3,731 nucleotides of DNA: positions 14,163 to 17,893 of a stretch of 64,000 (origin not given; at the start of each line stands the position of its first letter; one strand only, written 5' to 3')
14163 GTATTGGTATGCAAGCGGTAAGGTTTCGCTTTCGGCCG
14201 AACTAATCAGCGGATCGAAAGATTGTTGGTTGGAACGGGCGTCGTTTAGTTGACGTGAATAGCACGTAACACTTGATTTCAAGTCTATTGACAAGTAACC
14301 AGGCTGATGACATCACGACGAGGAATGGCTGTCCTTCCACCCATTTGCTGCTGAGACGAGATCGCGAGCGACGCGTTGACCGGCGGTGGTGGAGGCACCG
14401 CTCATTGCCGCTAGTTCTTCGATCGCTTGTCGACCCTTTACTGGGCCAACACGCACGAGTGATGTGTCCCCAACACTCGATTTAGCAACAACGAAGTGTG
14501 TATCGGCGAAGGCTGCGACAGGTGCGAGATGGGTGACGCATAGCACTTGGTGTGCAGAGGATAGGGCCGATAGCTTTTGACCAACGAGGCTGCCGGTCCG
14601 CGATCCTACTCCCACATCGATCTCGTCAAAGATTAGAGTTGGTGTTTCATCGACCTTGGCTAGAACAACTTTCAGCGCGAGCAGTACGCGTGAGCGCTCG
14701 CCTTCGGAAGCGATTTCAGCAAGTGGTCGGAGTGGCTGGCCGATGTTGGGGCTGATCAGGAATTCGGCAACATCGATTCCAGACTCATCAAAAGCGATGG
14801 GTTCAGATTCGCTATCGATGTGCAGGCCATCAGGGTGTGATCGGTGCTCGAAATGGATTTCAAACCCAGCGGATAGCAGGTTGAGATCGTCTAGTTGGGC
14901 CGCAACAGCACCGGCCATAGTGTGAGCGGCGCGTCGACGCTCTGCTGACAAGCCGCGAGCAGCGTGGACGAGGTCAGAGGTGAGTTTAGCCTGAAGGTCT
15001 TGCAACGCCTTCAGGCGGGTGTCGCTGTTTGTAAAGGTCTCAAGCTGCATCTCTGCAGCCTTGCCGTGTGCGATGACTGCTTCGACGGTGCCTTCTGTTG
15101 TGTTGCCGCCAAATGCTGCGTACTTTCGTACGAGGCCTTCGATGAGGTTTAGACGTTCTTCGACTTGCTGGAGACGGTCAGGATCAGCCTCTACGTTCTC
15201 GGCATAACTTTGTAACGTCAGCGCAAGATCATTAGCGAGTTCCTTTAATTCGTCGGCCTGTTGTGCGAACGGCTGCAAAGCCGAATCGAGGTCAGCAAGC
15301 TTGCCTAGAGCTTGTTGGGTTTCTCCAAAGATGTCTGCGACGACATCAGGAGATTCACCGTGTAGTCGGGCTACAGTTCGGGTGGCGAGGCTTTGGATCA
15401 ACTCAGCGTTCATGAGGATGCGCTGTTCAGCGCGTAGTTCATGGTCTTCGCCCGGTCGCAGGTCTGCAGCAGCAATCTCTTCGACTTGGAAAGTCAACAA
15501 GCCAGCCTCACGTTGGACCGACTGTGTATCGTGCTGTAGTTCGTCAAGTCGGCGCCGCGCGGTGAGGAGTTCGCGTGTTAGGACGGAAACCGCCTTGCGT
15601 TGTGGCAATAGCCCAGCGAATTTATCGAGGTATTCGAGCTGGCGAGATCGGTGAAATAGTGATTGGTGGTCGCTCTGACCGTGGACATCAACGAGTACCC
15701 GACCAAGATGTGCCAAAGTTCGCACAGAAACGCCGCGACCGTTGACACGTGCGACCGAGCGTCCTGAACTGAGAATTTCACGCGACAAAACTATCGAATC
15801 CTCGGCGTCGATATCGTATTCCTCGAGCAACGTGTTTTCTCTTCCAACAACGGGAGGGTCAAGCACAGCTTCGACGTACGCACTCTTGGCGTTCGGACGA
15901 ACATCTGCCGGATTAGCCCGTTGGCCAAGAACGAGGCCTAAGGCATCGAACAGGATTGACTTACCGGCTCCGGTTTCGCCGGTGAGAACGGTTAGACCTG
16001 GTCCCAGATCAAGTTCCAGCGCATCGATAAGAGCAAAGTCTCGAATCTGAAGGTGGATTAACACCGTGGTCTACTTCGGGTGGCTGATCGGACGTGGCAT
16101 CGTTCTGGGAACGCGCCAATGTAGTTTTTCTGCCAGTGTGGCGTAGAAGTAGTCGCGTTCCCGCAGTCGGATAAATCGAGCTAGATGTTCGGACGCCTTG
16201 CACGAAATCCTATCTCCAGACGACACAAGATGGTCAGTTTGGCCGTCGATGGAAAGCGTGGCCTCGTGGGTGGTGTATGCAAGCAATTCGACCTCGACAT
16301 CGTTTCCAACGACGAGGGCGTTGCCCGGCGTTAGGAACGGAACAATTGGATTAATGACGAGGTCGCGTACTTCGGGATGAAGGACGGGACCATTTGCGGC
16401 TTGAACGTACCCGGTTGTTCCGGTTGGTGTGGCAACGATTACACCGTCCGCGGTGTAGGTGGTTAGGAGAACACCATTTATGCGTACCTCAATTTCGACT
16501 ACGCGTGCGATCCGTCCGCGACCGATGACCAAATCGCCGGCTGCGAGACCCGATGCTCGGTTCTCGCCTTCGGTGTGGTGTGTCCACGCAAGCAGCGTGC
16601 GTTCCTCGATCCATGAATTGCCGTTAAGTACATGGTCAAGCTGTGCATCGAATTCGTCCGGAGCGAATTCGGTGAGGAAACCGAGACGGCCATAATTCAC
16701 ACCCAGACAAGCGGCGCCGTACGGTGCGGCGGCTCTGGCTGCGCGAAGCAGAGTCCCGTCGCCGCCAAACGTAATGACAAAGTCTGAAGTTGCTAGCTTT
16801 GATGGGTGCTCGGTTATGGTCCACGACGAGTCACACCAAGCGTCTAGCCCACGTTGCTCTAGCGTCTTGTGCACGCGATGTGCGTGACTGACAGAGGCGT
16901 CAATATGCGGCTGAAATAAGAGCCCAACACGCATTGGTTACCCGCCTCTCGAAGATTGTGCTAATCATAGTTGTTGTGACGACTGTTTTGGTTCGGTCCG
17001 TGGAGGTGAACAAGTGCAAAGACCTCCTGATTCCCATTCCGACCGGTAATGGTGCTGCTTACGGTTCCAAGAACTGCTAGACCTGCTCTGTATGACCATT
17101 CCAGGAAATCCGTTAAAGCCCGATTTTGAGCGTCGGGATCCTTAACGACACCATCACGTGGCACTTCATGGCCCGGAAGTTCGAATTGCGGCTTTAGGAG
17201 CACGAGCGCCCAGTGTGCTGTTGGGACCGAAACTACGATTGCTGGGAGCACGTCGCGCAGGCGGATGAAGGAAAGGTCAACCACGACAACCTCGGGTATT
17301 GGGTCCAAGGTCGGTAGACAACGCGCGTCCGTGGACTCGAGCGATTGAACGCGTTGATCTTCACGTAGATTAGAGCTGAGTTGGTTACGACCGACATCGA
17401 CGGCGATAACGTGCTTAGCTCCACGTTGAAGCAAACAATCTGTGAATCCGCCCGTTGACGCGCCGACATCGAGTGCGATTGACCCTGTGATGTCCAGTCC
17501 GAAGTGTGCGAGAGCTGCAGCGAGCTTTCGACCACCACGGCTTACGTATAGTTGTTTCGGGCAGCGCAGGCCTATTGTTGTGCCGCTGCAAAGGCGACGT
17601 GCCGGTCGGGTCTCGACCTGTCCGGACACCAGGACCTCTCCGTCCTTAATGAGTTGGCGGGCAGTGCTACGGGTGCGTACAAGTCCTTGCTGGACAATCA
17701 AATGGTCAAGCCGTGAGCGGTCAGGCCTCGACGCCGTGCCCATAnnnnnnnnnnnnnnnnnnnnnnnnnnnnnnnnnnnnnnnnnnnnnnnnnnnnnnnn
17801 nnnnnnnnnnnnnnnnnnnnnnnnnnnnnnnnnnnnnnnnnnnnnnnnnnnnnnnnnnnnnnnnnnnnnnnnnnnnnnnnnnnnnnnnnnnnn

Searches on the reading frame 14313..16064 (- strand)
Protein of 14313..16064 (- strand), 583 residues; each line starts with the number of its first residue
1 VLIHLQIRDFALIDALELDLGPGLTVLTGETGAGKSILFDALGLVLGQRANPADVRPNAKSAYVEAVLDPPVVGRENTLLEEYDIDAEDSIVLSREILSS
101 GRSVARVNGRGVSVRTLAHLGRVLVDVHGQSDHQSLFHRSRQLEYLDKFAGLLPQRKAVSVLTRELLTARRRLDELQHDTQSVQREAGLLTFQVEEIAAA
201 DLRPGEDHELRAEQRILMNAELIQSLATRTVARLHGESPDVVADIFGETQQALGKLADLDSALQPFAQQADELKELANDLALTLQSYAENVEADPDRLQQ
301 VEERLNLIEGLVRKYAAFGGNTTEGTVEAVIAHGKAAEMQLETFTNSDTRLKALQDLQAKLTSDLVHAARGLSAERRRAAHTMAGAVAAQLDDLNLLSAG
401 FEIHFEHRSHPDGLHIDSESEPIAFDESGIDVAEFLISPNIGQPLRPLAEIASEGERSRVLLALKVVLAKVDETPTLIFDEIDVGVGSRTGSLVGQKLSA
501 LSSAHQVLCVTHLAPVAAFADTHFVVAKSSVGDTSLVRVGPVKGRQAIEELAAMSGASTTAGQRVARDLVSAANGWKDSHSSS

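Call 8: search_protein_families(library=ncbifam, proteins=[window:14313-16064:-])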
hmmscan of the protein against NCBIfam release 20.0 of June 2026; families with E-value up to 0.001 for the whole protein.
window:14313-16064:- (583 aa): 9 families
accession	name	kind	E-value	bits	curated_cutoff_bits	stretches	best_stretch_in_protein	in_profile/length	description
TIGR00634.1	recN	equivalog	3.7e-141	471.8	407.85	1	1-571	1-562/563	DNA repair protein RecN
NF008121.0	PRK10869.1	equivalog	2.7e-99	333.2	418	1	1-563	1-542/553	DNA repair protein RecN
NF045780.1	TrlF_fam_ATP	equivalog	1.1e-06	27.7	350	1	7-374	295-679/944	TrlF family AAA-like ATPase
NF041034.1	Rad50_Sulf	equivalog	2.7e-05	22.2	1000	0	450-540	778-869/872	DNA double-strand break repair ATPase Rad50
NF010680.0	PRK14079.1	equivalog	4.1e-05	22.8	386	1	2-151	3-138/349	recombination protein F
TIGR02169.1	SMC_prok_A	equivalog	5.6e-05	21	729.4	0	18-58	19-58/1165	chromosome segregation protein SMC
NF040873.1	AztA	equivalog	0.0001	21.9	220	0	16-64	11-60/191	zinc ABC transporter ATP-binding protein AztA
TIGR00611.2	recf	equivalog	0.00033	20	172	0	4-46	3-45/339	DNA replication/repair protein RecF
NF045487.1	ASRP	equivalog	0.00042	19.1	300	0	13-69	5-59/593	archaea-specific SMC-related protein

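Call 16: list_cluster_members(proteins=[window:14313-16064:-, window:22599-24011:+, window:18390-19742:-, window:27451-29103:-, window:4857-6248:-])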
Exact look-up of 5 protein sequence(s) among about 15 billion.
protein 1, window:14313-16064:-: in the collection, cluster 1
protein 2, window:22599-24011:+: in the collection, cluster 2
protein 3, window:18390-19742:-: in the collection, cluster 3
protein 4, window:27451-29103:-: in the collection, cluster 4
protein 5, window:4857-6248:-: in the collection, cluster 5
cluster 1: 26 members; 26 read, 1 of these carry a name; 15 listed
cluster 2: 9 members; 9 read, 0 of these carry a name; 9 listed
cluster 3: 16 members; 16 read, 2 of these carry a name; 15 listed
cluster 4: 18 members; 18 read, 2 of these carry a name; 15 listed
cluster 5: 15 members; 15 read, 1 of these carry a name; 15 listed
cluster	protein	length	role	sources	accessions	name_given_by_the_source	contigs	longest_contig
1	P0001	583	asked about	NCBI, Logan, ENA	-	-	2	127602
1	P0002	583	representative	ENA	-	-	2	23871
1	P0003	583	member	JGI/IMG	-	DNA repair protein RecN (Recombination protein N)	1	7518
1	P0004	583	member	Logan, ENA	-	-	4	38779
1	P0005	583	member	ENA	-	-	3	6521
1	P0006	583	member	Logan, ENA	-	-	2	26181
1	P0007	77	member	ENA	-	-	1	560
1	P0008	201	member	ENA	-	-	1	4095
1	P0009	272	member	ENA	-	-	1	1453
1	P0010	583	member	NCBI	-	-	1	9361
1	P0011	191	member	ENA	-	-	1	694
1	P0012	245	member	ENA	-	-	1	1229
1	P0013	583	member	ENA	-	-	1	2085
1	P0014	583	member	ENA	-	-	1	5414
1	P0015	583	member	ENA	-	-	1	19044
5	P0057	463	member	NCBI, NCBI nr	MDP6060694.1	MAG: HDIG domain-containing protein [Pirellulaceae bacterium] | HDIG domain-containing protein [Pirellulaceae bacterium]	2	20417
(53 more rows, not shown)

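Call 20: find_encoding_contigs(protein=window:14313-16064:-, flank=10000, max_places=3)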
Protein window:14313-16064:- (583 aa): 5 contigs read that carry it; 3 places shown.
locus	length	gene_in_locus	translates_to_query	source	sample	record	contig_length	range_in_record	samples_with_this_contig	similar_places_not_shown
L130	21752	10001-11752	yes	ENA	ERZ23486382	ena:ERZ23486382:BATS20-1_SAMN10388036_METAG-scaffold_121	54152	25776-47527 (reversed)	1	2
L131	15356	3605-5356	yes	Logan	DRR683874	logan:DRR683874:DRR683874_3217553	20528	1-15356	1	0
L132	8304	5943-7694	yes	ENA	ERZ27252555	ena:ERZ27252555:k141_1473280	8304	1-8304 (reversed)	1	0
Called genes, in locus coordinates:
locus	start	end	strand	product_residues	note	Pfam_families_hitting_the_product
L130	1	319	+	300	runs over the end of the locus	PF07690:MFS_1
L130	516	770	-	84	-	-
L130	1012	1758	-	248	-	PF00106:adh_short, PF08659:KR, PF13561:adh_short_C2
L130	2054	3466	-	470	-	PF00206:Lyase_1, PF10415:FumaraseC_C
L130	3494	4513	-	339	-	PF02636:Methyltransf_28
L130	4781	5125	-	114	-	-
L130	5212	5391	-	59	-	-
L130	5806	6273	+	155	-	PF02580:Tyr_Deacylase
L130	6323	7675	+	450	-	PF00815:Histidinol_dh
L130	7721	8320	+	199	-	PF00475:IGPD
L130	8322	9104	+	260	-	PF01479:S4, PF01728:FtsJ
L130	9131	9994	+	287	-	PF01513:NAD_kinase, PF20143:NAD_kinase_C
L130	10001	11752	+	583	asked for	PF02463:SMC_N, PF13476:AAA_23, PF13304:AAA_21 (faint)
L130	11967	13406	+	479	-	-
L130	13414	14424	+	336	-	PF00493:MCM (faint), PF20030:bpMoxR, PF00004:AAA (weak), PF07726:AAA_3, PF07728:AAA_5, PF17863:AAA_lid_2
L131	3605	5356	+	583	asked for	PF02463:SMC_N, PF13476:AAA_23, PF13304:AAA_21 (faint)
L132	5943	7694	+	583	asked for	PF02463:SMC_N, PF13476:AAA_23, PF13304:AAA_21 (faint)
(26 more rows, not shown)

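Call 46: find_homologous_proteins(query=window:14313-16064:-, max_evalue=1e-30)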
Query window:14313-16064:- (583 aa): 7960 proteins with E <= 1e-30 among 8000 candidates; the best 120 are listed.
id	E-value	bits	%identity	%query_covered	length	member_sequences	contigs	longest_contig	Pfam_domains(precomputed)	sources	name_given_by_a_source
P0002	0.0e+0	1233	100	100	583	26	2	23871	PF13476.13,PF02463.26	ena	-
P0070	0.0e+0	1028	84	100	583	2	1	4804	PF13476.13,PF02463.26,PF13304.13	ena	-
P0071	1.8e-217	742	100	61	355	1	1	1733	PF13476.13,PF02463.26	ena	-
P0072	5.0e-200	684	60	99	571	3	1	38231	PF13476.13,PF02463.26,PF13304.13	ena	-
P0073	2.2e-199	682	60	99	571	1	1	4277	PF13476.13,PF02463.26,PF13304.13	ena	-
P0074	2.2e-199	682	60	99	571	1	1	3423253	PF13476.13,PF02463.26,PF13304.13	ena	-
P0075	1.2e-198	680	59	99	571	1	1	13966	PF13476.13,PF02463.26,PF13304.13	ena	-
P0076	1.7e-198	679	60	99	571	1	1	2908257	PF13476.13,PF02463.26,PF13304.13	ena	-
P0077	6.6e-198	677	59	99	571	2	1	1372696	PF13476.13,PF02463.26,PF13304.13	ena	-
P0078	6.7e-198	677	60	99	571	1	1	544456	PF13476.13,PF02463.26,PF13304.13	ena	-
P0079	8.0e-198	677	59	99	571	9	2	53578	PF13476.13,PF02463.26,PF13304.13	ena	-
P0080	3.3e-197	675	59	99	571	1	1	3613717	PF13476.13,PF13555.13,PF02463.26,PF13304.13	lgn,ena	-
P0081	2.3e-196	672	59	99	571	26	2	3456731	PF13476.13,PF02463.26,PF13304.13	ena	-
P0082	5.7e-196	671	58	99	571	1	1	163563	PF13476.13,PF13555.13,PF02463.26,PF13304.13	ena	-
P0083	6.0e-196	671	58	99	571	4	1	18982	PF13476.13,PF02463.26,PF13304.13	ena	-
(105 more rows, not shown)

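Call 47: find_encoding_contigs(protein=P0074, flank=10000, max_places=2)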
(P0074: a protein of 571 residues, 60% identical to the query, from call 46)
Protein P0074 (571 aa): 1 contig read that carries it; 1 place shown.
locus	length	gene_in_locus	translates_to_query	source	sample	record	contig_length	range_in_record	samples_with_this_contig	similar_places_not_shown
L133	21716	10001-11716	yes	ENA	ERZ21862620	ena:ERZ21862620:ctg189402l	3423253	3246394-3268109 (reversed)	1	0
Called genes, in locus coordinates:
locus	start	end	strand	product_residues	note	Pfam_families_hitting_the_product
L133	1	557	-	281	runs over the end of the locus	PF01061:ABC2_membrane, PF12698:ABC2_membrane_3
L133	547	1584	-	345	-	PF00005:ABC_tran, PF13304:AAA_21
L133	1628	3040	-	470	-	PF00206:Lyase_1, PF10415:FumaraseC_C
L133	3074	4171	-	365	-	PF02636:Methyltransf_28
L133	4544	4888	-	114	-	-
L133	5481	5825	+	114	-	PF09723:Zn_ribbon_8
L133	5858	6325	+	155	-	PF02580:Tyr_Deacylase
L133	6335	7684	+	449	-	PF00815:Histidinol_dh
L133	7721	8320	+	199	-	PF00475:IGPD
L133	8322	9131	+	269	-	PF01479:S4, PF01728:FtsJ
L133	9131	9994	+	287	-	PF01513:NAD_kinase, PF20143:NAD_kinase_C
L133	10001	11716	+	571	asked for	PF02463:SMC_N, PF13476:AAA_23, PF13304:AAA_21 (faint)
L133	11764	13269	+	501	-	-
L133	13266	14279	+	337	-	PF20030:bpMoxR, PF07726:AAA_3, PF07728:AAA_5, PF17863:AAA_lid_2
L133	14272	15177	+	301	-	PF01882:DUF58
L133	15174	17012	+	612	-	PF07584:BatA (weak), PF13519:VWA_2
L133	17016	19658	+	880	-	PF00092:VWA, PF13519:VWA_2, PF13768:VWA_3, PF07090:GATase1_like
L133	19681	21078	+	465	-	PF01743:PolyA_pol, PF12627:PolyA_pol_RNAbd, PF01966:HD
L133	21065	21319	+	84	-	-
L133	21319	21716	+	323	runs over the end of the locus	PF00248:Aldo_ket_red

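Call 48: find_encoding_contigs(protein=P0070, flank=10000, max_places=2)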
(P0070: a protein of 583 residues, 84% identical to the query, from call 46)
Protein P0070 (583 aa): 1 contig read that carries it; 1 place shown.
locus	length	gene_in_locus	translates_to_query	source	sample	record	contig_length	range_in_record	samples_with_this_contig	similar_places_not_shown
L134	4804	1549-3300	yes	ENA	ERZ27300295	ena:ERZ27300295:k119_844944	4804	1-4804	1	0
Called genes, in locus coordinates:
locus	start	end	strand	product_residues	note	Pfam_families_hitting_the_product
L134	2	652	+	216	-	?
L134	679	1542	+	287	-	PF01513:NAD_kinase, PF20143:NAD_kinase_C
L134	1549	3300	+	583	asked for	PF02463:SMC_N, PF13476:AAA_23, PF13304:AAA_21 (faint)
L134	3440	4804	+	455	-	?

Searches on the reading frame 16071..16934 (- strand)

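Call 8: search_protein_families(library=ncbifam, proteins=[window:16071-16934:-])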
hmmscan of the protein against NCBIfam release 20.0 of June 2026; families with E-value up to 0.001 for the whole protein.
window:16071-16934:- (287 aa): 18 families
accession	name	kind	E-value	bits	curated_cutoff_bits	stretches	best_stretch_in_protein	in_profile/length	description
NF002306.0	PRK01231.1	equivalog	3.3e-56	190.6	316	1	23-275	40-293/299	NAD(+) kinase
NF002561.0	PRK02155.1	equivalog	3.9e-53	180.7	371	1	48-274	63-288/297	NAD kinase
NF002521.0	PRK01911.1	equivalog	2.1e-47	161.9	309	1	41-273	56-286/292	NAD kinase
NF002893.0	PRK03378.1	equivalog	1.7e-46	158.9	386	1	49-274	63-288/292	NAD(+) kinase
NF002732.0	PRK02649.1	equivalog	5.4e-46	157.5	348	1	51-278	70-296/305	NAD(+) kinase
NF002892.0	PRK03372.1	equivalog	2.7e-45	155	299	1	36-272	60-293/312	NAD kinase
NF002255.0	PRK01185.1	subfamily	3.7e-45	154.1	304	1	49-271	52-265/271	NAD(+) kinase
NF002984.0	PRK03708.1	equivalog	5.9e-45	153.8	326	1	1-271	1-273/277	NAD(+) kinase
NF010678.0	PRK14076.1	equivalog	6.1e-45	154.2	493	1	13-271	304-567/570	bifunctional NADP phosphatase/NAD kinase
NF003391.0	PRK04539.1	equivalog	2.5e-43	148.3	470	1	49-273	68-291/296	inorganic polyphosphate/ATP-NAD kinase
NF010679.0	PRK14077.1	equivalog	1.6e-42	145.8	343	1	47-273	62-285/287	NAD(+) kinase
NF002731.0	PRK02645.1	equivalog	1.4e-41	142.9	312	1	9-277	12-296/305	NAD(+) kinase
NF002579.0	PRK02231.1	equivalog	1.2e-40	139.8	459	1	49-274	70-297/301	NAD(+) kinase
NF010677.0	PRK14075.1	equivalog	3.2e-34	118.7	260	1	36-271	35-250/257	NAD(+) kinase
NF003424.0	PRK04885.1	equivalog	1.3e-24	86.9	220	1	49-263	35-253/265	NAD kinase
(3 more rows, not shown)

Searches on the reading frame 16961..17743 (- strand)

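Call 8: search_protein_families(library=ncbifam, proteins=[window:16961-17743:-])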
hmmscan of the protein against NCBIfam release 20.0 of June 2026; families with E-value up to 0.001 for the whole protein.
window:16961-17743:- (260 aa): 5 families
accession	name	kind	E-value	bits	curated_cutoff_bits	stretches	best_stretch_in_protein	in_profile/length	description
TIGR00478.1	tly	subfamily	2.9e-62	210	185.8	1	11-240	1-228/228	TlyA family rRNA (cytidine-2'-O)-methyltransferase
NF049952.1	23rRNACMtaseTlyA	equivalog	1.3e-53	181.9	250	1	11-243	2-232/236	23S rRNA (cytidine-2'-O)-methyltransferase TlyA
TIGR01017.1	rpsD_bact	equivalog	9.7e-07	28.7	177.2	1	10-60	90-140/200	30S ribosomal protein S4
NF003717.0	PRK05327.1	equivalog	1.1e-06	28.6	116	1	10-60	92-142/202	30S ribosomal protein S4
NF003139.0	PRK04051.1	equivalog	0.00052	19.9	138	1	11-48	104-141/179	30S ribosomal protein S4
